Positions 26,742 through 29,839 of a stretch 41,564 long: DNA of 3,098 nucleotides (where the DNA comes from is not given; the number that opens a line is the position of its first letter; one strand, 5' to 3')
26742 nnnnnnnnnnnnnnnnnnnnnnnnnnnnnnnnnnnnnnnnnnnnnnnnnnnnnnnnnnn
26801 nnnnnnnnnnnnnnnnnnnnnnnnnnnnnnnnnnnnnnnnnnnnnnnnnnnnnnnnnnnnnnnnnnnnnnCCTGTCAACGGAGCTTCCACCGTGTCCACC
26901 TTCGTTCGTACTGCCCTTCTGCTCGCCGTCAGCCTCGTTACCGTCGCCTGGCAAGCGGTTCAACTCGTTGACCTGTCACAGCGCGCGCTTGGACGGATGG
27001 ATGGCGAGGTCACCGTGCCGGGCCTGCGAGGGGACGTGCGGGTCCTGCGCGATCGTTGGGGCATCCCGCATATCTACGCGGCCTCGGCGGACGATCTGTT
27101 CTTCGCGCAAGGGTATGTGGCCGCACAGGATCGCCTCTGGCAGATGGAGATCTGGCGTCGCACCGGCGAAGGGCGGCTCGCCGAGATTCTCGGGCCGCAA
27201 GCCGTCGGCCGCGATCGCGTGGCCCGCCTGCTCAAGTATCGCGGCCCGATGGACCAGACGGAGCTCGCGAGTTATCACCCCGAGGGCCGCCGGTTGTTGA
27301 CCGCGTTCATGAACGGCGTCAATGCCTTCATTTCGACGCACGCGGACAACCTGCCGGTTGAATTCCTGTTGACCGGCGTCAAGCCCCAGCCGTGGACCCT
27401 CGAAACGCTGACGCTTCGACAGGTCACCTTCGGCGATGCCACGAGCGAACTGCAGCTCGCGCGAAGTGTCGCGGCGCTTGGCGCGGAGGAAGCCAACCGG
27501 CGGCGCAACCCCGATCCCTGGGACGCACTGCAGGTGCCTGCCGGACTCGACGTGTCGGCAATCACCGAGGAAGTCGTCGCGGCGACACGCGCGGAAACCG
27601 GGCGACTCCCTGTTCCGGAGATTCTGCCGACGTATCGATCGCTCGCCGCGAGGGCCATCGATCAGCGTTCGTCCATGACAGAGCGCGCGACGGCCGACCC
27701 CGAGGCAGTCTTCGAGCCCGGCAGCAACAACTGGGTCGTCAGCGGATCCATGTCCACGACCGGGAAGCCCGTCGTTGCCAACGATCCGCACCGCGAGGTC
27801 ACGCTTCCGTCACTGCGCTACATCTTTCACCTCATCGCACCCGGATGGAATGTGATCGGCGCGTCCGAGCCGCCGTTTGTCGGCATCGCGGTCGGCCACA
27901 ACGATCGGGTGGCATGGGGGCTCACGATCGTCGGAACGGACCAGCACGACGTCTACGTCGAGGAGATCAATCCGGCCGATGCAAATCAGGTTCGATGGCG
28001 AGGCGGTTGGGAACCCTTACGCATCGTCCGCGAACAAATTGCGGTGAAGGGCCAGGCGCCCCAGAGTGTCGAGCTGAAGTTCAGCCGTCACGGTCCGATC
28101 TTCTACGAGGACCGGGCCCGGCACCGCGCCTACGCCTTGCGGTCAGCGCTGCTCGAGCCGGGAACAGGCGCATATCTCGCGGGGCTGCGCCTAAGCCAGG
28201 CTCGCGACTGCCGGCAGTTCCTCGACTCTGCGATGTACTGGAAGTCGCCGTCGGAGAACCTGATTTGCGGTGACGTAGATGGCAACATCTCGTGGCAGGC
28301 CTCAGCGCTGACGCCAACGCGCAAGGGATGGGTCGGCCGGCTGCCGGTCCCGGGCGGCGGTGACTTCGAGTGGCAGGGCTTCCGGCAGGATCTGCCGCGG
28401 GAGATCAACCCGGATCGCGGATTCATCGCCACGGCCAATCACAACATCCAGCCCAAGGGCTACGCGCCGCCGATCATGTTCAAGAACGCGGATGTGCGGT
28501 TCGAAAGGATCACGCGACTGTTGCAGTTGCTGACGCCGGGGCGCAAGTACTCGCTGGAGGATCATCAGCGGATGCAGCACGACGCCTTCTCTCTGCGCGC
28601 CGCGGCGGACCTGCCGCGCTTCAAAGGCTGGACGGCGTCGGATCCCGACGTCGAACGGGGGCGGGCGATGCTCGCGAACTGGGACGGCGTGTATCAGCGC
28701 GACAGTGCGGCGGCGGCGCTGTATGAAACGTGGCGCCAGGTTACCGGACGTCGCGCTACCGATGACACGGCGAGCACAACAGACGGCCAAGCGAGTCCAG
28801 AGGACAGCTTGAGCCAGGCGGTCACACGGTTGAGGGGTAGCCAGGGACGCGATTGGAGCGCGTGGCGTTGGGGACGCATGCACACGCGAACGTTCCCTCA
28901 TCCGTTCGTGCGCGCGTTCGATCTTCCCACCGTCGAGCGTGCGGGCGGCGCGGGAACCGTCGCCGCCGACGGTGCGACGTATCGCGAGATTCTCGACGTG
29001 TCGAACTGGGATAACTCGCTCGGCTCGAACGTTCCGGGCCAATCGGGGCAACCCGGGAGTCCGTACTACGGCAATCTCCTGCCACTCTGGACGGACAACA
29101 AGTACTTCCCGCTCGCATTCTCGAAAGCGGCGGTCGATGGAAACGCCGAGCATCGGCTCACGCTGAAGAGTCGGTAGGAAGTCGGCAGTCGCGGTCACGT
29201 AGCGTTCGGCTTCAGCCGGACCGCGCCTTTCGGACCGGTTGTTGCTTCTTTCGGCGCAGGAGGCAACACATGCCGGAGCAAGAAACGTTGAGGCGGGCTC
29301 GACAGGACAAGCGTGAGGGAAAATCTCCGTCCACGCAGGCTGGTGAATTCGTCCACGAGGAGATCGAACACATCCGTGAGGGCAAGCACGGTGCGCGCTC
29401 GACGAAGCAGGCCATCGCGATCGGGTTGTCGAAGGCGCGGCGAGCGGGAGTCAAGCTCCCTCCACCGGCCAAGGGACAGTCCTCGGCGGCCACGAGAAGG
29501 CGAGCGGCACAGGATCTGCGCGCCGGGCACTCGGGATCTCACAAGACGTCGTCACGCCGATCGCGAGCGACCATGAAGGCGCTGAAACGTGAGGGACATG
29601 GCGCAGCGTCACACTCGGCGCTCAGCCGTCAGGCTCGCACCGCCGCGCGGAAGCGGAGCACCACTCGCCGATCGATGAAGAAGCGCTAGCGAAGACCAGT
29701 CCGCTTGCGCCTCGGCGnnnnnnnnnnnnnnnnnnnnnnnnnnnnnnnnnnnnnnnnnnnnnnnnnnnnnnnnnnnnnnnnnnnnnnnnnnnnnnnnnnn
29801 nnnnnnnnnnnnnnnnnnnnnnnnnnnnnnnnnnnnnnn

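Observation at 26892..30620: Secreted Ntn-hydrolase (penicillin/AHL-acylase family) adjacent to a secreted MBL-fold lactonase-like hydrolase: possible quorum-quenching pair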

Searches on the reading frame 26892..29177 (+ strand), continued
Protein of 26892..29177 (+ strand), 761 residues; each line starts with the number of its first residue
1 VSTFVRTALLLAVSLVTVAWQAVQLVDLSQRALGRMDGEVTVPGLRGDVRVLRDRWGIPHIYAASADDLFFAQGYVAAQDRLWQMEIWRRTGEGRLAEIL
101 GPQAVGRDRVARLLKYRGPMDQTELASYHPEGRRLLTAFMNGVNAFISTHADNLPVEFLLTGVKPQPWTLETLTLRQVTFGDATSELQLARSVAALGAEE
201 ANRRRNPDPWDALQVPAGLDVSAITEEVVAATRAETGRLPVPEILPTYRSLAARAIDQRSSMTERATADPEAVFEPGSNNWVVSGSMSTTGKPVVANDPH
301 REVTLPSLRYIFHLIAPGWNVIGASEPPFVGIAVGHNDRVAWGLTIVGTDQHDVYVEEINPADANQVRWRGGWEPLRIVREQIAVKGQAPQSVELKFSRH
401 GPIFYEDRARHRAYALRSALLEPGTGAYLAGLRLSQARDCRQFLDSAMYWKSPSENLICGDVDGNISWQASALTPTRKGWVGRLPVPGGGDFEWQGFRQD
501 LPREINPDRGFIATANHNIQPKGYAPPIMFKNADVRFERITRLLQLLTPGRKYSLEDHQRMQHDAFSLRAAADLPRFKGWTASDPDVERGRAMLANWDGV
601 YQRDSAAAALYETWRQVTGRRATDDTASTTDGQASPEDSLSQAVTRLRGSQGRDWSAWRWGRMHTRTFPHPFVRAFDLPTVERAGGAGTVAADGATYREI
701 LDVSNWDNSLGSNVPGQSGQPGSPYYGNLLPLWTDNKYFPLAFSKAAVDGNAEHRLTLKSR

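Call 9: find_related_loci(query=window:26892-29177:+, collection=genome_contigs, flank=8000)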
Query window:26892-29177:+ (761 aa) in genome_contigs; peptide patterns used: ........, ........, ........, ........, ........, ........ (x = any residue, [..] = any of these).
113 stretches matched a pattern; 74 encode a relative of the query (tblastn E <= 1e-3); 72 distinct loci.
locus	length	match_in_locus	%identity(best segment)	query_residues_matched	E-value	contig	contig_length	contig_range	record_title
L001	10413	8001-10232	69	2-759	0e+0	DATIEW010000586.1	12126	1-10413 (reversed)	MAG TPA_asm: Vicinamibacterales bacterium isolate SMAG_U16379 k141_1513797, whole genome shotgun sequence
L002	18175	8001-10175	70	25-758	0e+0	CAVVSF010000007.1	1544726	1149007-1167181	MAG: uncultured Acidobacteriota bacterium isolate MFD02840.bin.1.397 genome assembly, contig: contig_4388, whole genome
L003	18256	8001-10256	67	5-759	0e+0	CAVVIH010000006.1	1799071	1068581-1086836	MAG: uncultured Acidobacteriota bacterium isolate MFD02840.bin.2.178 genome assembly, contig: contig_4387, whole genome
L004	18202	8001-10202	68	25-761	0e+0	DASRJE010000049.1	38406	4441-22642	MAG TPA_asm: Vicinamibacterales bacterium isolate SMAG_U10128 k141_1737337, whole genome shotgun sequence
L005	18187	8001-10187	67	28-758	0e+0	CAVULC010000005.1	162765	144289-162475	MAG: uncultured Acidobacteriota bacterium isolate MFD00392.bin.2.156 genome assembly, contig: contig_49397, whole genome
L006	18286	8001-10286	65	4-758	0e+0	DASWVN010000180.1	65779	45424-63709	MAG TPA_asm: Vicinamibacterales bacterium isolate SMAG_U3631 k141_432009, whole genome shotgun sequence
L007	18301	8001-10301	66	4-758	0e+0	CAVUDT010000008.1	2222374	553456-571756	MAG: uncultured Acidobacteriota bacterium isolate MFD02840.bin.1.7 genome assembly, contig: contig_595, whole genome sho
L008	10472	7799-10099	65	8-761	0e+0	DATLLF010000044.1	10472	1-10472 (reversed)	MAG TPA_asm: Vicinamibacterales bacterium isolate SMAG_U13741 k141_1603746, whole genome shotgun sequence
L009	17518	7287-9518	65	22-761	0e+0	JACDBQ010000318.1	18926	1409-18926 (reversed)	MAG: Acidobacteria bacterium isolate MGR_bin286 SD2897-2912_k127_5211928, whole genome shotgun sequence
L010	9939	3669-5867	65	9-758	0e+0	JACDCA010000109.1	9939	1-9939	MAG: Acidobacteria bacterium isolate MGR_bin296 SD2897-2912_k127_5593919, whole genome shotgun sequence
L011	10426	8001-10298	64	4-761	0e+0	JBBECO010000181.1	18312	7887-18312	MAG: Vicinamibacterales bacterium isolate LejiaF_68_38 Lejia_F_4392_length_18312_cov_24, whole genome shotgun sequence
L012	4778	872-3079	63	6-756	0e+0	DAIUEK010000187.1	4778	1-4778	MAG TPA_asm: Vicinamibacterales bacterium isolate CTOTU25343 NODE_12122_length_4778_cov_7.869363, whole genome shotgun s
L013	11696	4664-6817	67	38-758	0e+0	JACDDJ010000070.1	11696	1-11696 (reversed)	MAG: Acidobacteria bacterium isolate MGR_bin331 SD2900_NODE_1448_length_11696_cov_1.102602, whole genome shotgun sequenc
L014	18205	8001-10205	63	24-759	0e+0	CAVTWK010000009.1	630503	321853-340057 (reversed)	MAG: uncultured Acidobacteriota bacterium isolate MFD04651.bin.2.167 genome assembly, contig: contig_715, whole genome s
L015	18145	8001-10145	70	25-760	0e+0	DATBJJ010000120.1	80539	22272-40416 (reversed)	MAG TPA_asm: Vicinamibacterales bacterium isolate SMAG_U3917 k141_4478932, whole genome shotgun sequence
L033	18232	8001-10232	65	19-761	0e+0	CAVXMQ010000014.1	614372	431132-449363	MAG: uncultured Acidobacteriota bacterium isolate MFD02840.bin.2.60 genome assembly, contig: contig_25719, whole genome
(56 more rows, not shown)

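Call 50: search_protein_families(library=pfam, proteins=[L007:11990-13204:-, L005:10542-11660:-], max_evalue=0.0001)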
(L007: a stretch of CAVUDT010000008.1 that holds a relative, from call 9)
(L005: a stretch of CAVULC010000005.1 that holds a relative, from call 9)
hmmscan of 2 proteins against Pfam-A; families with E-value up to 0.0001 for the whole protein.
L007:11990-13204:- (404 aa): 7 families
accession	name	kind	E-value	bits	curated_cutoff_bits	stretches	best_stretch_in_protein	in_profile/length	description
PF00326.27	Peptidase_S9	-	1.2e-33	116.9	22.6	1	171-344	11-183/213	Prolyl oligopeptidase family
PF20434.5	BD-FAE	-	3.3e-10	40.3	26.8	1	145-328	13-213/215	BD-FAE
PF01738.24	DLH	-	8.7e-10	39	21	1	166-387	33-215/217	Dienelactone hydrolase family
PF12697.13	Abhydrolase_6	-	4.2e-07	31.3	26.3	1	149-299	2-121/217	Alpha/beta hydrolase family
PF08840.17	BAAT_C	-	2.3e-05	25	20.9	0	209-238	9-38/210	BAAT / Acyl-CoA thioester hydrolase C terminal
PF00561.26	Abhydrolase_1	-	3.7e-05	23.9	25.8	1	148-265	3-115/245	alpha/beta hydrolase fold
PF02129.25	Peptidase_S15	-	7.9e-05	22.9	23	0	160-265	46-138/262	X-Pro dipeptidyl-peptidase (S15 family)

L005:10542-11660:- (372 aa): 2 families
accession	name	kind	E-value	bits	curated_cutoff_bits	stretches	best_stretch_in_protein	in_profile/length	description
PF15902.12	Sortilin-Vps10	-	1e-14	54.6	33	1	185-309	3-114/446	Sortilin, neurotensin receptor 3,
PF02012.26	BNR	-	4.8e-10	38.3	27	0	240-250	1-11/12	BNR/Asp-box repeat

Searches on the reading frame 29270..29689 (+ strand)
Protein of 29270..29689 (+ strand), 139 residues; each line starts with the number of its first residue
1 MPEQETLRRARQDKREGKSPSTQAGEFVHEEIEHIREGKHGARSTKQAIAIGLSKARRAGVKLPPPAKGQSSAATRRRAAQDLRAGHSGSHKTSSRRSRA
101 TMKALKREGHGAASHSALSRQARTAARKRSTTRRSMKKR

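Call 3: search_protein_families(library=pfam, proteins=[window:29270-29689:+], max_evalue=0.01)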
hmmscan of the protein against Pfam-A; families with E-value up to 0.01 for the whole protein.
window:29270-29689:+ (139 aa): 1 family
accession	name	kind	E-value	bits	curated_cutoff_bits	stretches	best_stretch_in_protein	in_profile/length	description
PF20106.4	DUF6496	-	2.1e-07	31.6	24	1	37-65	27-56/58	Family of unknown function (DUF6496)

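Call 4: search_protein_families(library=ncbifam, proteins=[window:29270-29689:+], max_evalue=0.01)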
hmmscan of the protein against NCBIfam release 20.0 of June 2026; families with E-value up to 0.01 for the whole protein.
window:29270-29689:+ (139 aa): 0 families
